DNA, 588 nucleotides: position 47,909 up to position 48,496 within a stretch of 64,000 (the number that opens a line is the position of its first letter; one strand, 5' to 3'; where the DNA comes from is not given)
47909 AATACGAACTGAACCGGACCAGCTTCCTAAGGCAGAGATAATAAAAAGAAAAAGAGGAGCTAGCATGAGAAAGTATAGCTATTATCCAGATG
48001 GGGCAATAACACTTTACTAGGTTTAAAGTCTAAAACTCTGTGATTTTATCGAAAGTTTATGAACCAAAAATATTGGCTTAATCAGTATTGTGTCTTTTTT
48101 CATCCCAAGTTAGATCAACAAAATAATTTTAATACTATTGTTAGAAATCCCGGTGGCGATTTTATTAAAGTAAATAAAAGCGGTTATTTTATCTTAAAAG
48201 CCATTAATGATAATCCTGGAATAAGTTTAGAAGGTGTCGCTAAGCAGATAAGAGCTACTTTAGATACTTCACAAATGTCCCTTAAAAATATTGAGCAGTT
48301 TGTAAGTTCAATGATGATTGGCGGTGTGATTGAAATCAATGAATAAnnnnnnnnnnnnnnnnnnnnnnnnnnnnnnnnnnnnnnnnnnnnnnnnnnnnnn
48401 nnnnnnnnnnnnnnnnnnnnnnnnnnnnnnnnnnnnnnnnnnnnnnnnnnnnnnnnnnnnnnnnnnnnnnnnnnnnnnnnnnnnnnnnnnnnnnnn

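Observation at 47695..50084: Cassette bounded by 115-bp direct repeats with a PqqD-like RRE, an AsnB-like enzyme lacking the glutaminase Cys, and an upstream SD-driven 49-aa peptide (lasso-like, but no B2 protease)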

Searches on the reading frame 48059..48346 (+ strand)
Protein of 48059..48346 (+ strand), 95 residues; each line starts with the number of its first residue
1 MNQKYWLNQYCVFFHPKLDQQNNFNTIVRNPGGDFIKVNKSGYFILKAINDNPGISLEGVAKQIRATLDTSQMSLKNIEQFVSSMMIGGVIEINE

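Call 4: search_protein_families(library=pfam, proteins=[window:48059-48346:+], max_evalue=0.1)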
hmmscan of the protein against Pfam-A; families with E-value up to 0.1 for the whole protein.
window:48059-48346:+ (95 aa): 1 family
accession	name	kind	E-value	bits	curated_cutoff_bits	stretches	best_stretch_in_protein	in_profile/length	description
PF05402.18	PqqD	-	0.00072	20.3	23.4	1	31-85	8-61/67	Coenzyme PQQ synthesis protein D (PqqD)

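Call 5: search_protein_families(library=ncbifam, proteins=[window:48059-48346:+], max_evalue=0.1)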
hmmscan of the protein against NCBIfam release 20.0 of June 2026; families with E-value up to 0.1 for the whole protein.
window:48059-48346:+ (95 aa): 0 families

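Call 30: search_protein_families(library=pfam, alignment_id=A5, max_evalue=1)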
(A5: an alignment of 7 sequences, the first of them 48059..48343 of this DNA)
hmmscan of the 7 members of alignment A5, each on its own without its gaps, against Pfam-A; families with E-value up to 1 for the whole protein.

A. member 1, window:48059-48343:+ (95 aa): 1 family
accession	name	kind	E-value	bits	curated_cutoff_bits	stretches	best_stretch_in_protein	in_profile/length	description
PF05402.18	PqqD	-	0.00072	20.3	23.4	1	31-85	8-61/67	Coenzyme PQQ synthesis protein D (PqqD)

B. families by the number of members that match (of 7 scanned): 7 families
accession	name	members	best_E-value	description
PF05402.18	PqqD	4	0.00072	Coenzyme PQQ synthesis protein D (PqqD)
PF13412.12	HTH_24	3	0.00097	Winged helix-turn-helix DNA-binding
PF01047.28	MarR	2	0.024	MarR family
PF14035.11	YlzJ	1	0.042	YlzJ-like protein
PF08672.17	ANAPC2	1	0.057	Anaphase promoting complex (APC) subunit 2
PF22106.1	NGO1945_C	1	0.17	NGO1945 C-terminal domain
PF22737.1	NNH6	1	0.17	NACHT N-terminal Helical domain 6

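Call 31: search_solved_structures(query=A5, max_evalue=10)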
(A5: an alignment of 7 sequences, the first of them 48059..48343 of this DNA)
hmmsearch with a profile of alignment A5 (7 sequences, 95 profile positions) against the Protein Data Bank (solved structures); distinct sequences matched with E-value up to 10: 20.
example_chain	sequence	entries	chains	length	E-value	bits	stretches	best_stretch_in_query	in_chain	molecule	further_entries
7upp_A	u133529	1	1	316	0.064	16.5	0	41-70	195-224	DHT03 protein A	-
6m5y_A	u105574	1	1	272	0.12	15.7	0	8-33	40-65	Galectin-1,Galectin-1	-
6fxe_A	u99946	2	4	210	0.21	14.8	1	8-68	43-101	Putative surface protein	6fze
7upq_A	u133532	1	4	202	0.3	14.3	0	41-70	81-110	DHT03 protein A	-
5eri_A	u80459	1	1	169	0.34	14.2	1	35-78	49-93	MarR family transcriptional regulator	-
4rtb_A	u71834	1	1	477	0.44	13.8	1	33-68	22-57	HydG protein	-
4lbq_A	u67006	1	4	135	0.53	13.6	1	8-34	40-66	Galectin-1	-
2bii_A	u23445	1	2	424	0.55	13.5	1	23-47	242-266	NITRATE REDUCTASE [NADPH]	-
4no4_A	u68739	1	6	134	0.64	13.3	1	8-34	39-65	Galectin-1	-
2bih_A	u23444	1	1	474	0.65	13.3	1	23-47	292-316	NITRATE REDUCTASE [NADPH]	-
3m2m_A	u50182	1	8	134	0.65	13.3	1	8-34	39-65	Galectin-1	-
4ga9_A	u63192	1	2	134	0.67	13.2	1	8-34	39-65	Galectin-1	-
1w6m_A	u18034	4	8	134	0.7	13.2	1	8-34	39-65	GALECTIN-1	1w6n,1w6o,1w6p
1sla_A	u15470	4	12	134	1.6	12.1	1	8-33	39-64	BOVINE GALECTIN-1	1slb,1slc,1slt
5mwt_A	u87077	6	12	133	1.6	12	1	8-33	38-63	Galectin-1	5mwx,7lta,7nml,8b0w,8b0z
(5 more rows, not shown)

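Call 88: search_solved_structures(query=A11, max_evalue=10, show_alignments=1)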
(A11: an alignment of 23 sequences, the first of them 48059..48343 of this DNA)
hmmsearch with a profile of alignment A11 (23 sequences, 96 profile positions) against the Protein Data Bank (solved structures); distinct sequences matched with E-value up to 10: 10.
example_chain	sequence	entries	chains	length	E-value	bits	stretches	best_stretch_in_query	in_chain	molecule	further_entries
2m45_A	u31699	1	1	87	0.051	16.8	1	45-95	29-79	Minichromosome maintenance protein MCM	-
2op8_A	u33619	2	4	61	0.11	15.7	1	44-89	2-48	Probable tautomerase ywhB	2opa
1gm6_A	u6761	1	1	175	0.14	15.4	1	7-82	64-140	SALIVARY LIPOCALIN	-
2bii_A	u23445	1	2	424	0.39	13.9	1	24-61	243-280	NITRATE REDUCTASE [NADPH]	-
2bih_A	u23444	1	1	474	0.46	13.7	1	24-61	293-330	NITRATE REDUCTASE [NADPH]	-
1p6r_A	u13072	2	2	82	0.67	13.2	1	35-90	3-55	Penicillinase repressor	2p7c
7fby_A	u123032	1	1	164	0.85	12.8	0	43-93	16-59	Transcriptional regulatory protein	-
4fdg_B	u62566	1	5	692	0.87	12.8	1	45-94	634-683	Minichromosome maintenance protein MCM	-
9w4v_A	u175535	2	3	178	1.2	12.4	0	43-93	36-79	Uncharacterized HTH-type transcriptional regulator PH0140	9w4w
5eri_A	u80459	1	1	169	1.3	12.3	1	35-83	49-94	MarR family transcriptional regulator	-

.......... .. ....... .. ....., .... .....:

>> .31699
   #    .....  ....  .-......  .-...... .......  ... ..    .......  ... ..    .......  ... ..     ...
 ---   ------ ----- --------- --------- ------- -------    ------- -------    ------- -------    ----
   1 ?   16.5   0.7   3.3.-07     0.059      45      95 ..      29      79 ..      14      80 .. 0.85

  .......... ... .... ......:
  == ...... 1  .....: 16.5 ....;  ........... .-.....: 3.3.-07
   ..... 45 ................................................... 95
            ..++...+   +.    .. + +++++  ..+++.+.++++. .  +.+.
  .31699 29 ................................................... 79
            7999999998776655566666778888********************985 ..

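Call 89: search_protein_families(library=pfam, alignment_id=A11, max_evalue=0.1)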
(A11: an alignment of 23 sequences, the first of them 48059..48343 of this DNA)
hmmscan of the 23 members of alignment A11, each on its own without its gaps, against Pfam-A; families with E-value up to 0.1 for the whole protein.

A. member 1, window:48059-48343:+ (95 aa): 1 family
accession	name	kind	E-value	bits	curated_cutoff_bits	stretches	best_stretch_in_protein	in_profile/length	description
PF05402.18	PqqD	-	0.00072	20.3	23.4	1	31-85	8-61/67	Coenzyme PQQ synthesis protein D (PqqD)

B. families by the number of members that match (of 23 scanned): 15 families
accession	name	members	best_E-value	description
PF05402.18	PqqD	16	0.00017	Coenzyme PQQ synthesis protein D (PqqD)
PF13412.12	HTH_24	6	1.5e-06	Winged helix-turn-helix DNA-binding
PF01047.28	MarR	4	1.5e-05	MarR family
PF22106.1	NGO1945_C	3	0.0069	NGO1945 C-terminal domain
PF08672.17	ANAPC2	2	0.051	Anaphase promoting complex (APC) subunit 2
PF03835.21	Rad4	1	0.0083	Rad4 transglutaminase-like domain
PF12802.13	MarR_2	1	0.011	MarR family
PF24406.1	nSTAND_NTPase4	1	0.013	Novel STAND NTPase 4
PF21531.3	Rv2175c_wHTH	1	0.017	DNA-binding protein Rv2175c, wHTH domain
PF25212.1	HVO_A0114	1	0.019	HVO_A0114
PF08769.17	Spo0A_C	1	0.038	Sporulation initiation factor Spo0A C terminal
PF14035.11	YlzJ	1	0.042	YlzJ-like protein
PF01022.26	HTH_5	1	0.059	Bacterial regulatory protein, arsR family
PF05596.16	Taeniidae_ag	1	0.07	Taeniidae antigen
PF01978.25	TrmB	1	0.096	Sugar-specific transcriptional regulator TrmB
